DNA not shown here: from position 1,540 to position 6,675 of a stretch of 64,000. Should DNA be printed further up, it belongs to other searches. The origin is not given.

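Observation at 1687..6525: One 1612-aa chain fusing a DEDDh exonuclease, a complete RecQ core and a complete UvrD/PcrA core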

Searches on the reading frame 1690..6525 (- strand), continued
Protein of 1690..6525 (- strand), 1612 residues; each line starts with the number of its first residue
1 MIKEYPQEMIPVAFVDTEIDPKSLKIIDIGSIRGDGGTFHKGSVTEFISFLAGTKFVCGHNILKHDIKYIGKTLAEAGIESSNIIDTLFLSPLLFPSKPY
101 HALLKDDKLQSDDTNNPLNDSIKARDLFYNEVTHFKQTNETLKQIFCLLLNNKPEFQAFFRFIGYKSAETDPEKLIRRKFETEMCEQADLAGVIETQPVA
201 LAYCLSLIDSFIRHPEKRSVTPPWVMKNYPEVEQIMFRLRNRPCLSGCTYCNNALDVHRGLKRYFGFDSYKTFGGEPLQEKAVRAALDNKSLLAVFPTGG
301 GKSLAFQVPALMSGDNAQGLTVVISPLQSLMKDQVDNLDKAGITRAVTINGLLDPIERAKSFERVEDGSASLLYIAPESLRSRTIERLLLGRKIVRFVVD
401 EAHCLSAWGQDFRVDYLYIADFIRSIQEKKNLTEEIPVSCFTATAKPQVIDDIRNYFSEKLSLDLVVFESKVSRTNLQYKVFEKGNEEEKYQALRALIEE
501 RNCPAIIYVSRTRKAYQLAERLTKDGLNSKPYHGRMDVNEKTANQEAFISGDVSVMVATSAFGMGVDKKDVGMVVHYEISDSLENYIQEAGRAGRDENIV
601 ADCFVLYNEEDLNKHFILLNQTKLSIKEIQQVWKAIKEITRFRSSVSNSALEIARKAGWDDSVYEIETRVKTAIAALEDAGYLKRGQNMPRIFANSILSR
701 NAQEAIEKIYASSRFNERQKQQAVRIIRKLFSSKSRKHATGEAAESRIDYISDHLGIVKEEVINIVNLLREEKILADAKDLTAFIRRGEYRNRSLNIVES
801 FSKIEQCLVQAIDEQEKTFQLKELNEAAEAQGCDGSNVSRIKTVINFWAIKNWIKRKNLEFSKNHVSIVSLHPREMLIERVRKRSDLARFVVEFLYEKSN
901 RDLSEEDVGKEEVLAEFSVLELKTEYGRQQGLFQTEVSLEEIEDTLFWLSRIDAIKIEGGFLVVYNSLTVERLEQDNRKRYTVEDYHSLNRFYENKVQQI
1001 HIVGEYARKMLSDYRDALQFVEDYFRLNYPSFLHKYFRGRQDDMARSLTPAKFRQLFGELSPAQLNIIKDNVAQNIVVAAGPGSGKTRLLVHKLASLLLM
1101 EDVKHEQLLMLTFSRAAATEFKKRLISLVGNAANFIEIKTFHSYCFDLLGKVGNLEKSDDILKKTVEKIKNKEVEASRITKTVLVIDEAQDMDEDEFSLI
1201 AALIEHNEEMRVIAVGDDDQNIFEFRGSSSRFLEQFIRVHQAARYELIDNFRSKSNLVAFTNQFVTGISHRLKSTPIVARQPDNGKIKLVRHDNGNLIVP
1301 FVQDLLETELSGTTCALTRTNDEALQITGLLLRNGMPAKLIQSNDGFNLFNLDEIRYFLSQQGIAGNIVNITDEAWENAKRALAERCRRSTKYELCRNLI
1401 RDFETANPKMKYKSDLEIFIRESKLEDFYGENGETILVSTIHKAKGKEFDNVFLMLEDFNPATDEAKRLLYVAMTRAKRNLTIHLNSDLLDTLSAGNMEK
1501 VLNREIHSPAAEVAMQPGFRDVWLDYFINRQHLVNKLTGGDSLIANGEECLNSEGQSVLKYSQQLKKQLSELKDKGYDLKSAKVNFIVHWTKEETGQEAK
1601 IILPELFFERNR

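Call 62: get_annotated_region(hit=H12, flank=7000)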
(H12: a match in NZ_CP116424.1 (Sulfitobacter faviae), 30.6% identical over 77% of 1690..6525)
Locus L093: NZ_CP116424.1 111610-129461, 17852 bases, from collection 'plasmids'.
description: Sulfitobacter faviae strain SCSIO W_1865 plasmid unnamed1, complete sequence
organism: Sulfitobacter faviae (NCBI taxid 1775881)
taxonomy: Bacteria; Pseudomonadota; Alphaproteobacteria; Rhodobacterales; Roseobacteraceae; Sulfitobacter; Sulfitobacter faviae
host: -; source: Hexacorallia,culture,Cold water coral; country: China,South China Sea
typing (MOB-suite, as given by PLSDB): non-mobilizable
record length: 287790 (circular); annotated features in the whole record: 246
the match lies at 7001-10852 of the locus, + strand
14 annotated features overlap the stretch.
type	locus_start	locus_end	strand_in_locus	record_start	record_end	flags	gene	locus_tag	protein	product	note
CDS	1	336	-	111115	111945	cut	-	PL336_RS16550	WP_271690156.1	hypothetical protein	-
CDS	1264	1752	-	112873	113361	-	-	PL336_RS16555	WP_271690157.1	acyloxyacyl hydrolase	-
CDS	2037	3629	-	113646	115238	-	-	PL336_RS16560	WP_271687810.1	IS66 family transposase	-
CDS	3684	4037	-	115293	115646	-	tnpB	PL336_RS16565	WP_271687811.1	IS66 family insertion sequence element accessory protein TnpB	-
CDS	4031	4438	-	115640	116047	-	-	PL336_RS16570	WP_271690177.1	transposase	-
CDS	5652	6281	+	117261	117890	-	-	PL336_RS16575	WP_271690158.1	hypothetical protein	-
CDS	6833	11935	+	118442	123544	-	-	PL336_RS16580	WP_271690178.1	RecQ family ATP-dependent DNA helicase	GO:0006310 - DNA recombination [Evidence IEA]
CDS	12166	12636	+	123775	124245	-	-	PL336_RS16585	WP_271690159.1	hypothetical protein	-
CDS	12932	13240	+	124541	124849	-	-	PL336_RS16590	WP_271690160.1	hypothetical protein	-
CDS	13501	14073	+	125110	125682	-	-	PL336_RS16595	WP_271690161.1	isopropylmalate isomerase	-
CDS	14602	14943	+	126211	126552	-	-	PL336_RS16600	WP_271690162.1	hypothetical protein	-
CDS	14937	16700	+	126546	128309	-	-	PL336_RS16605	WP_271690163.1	hypothetical protein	-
CDS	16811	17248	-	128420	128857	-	-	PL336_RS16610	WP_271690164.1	type II toxin-antitoxin system VapC family toxin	-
CDS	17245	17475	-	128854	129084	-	-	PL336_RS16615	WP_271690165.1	type II toxin-antitoxin system prevent-host-death family antitoxin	GO:0008219 - cell death [Evidence IEA]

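Call 63: get_annotated_region(hit=H20, flank=7000)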
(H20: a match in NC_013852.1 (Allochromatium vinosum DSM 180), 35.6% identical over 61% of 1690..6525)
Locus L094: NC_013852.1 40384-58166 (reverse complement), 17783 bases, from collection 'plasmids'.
description: Allochromatium vinosum DSM 180 plasmid pALVIN01, complete sequence
organism: Allochromatium vinosum DSM 180 (NCBI taxid 572477)
taxonomy: Bacteria; Pseudomonadota; Gammaproteobacteria; Chromatiales; Chromatiaceae; Allochromatium; Allochromatium vinosum; Allochromatium vinosum DSM 180
host: -; source: -; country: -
typing (MOB-suite, as given by PLSDB): non-mobilizable; replicon rep_cluster_1270
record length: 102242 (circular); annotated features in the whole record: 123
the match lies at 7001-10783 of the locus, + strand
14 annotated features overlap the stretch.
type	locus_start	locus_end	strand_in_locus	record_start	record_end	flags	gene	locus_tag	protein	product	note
CDS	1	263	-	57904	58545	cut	-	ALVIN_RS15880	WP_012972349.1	division plane positioning ATPase MipZ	-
CDS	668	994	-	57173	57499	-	-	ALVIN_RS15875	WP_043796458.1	hypothetical protein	-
CDS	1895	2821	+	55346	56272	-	-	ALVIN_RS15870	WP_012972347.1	tyrosine-type recombinase/integrase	GO:0015074 - DNA integration [Evidence IEA]; GO:0006310 - DNA recombination [Evidence IEA]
CDS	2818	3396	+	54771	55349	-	-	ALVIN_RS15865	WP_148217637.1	DUF1080 domain-containing protein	-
CDS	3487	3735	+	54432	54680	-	-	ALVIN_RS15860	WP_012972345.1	WGR domain-containing protein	-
CDS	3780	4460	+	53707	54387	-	-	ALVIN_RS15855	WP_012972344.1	M15 family metallopeptidase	GO:0006508 - proteolysis [Evidence IEA]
CDS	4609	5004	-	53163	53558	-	-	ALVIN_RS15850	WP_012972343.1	lysozyme inhibitor LprI family protein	-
CDS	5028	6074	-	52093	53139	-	-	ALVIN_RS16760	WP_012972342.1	hypothetical protein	-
CDS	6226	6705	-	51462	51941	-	-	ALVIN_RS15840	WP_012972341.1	cupin domain-containing protein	-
CDS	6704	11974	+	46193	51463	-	-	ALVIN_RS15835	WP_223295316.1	RecQ family ATP-dependent DNA helicase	GO:0006310 - DNA recombination [Evidence IEA]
CDS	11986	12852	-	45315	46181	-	-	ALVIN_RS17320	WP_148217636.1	hypothetical protein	-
CDS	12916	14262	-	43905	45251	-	-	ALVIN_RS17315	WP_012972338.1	restriction endonuclease subunit S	GO:0006304 - DNA modification [Evidence IEA]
CDS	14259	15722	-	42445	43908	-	-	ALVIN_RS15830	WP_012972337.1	N-6 DNA methylase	GO:0006306 - DNA methylation [Evidence IEA]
CDS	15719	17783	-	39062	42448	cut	hsdR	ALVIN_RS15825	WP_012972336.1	type I restriction-modification system endonuclease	-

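Call 64: get_annotated_region(hit=H4, flank=7000)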
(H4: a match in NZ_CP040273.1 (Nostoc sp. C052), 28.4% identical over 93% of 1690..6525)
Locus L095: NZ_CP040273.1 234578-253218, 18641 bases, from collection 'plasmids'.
description: Nostoc sp. C052 plasmid pC052_A, complete sequence
organism: Nostoc sp. C052 (NCBI taxid 2576902)
taxonomy: Bacteria; Cyanobacteriota; Cyanophyceae; Nostocales; Nostocaceae; Nostoc; Nostoc sp. C052
host: -; source: Blasia pusilla,pure culture; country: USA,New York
typing (MOB-suite, as given by PLSDB): conjugative; relaxase MOBV; mating-pair formation MPF_T
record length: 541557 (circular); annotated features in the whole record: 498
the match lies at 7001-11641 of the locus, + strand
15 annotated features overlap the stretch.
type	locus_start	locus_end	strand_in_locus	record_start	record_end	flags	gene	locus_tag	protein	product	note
CDS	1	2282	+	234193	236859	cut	-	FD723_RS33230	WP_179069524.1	NERD domain-containing protein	-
CDS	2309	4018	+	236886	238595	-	-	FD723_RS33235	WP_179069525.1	PhnD/SsuA/transferrin family substrate-binding protein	-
CDS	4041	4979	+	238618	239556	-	-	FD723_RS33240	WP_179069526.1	HAD family acid phosphatase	-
CDS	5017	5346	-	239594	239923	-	-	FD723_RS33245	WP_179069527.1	hypothetical protein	-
CDS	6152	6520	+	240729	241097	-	-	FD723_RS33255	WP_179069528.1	hypothetical protein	-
CDS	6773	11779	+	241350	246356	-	-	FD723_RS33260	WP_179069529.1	RecQ family ATP-dependent DNA helicase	GO:0006310 - DNA recombination [Evidence IEA]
CDS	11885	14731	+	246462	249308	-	-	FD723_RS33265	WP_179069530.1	DEAD/DEAH box helicase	-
CDS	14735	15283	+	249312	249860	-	-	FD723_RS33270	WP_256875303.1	DNA-binding response regulator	-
CDS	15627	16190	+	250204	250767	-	-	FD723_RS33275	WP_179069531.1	EF-hand domain-containing protein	-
CDS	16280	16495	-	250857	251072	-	-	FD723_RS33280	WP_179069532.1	hypothetical protein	-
CDS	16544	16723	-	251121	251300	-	-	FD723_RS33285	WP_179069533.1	hypothetical protein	-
CDS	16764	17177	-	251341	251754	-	-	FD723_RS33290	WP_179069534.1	HEAT repeat domain-containing protein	-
CDS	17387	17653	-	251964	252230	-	-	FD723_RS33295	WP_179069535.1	hypothetical protein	-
CDS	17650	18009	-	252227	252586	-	-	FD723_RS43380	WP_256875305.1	hypothetical protein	-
CDS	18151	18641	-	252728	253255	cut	-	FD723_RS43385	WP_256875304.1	transposase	-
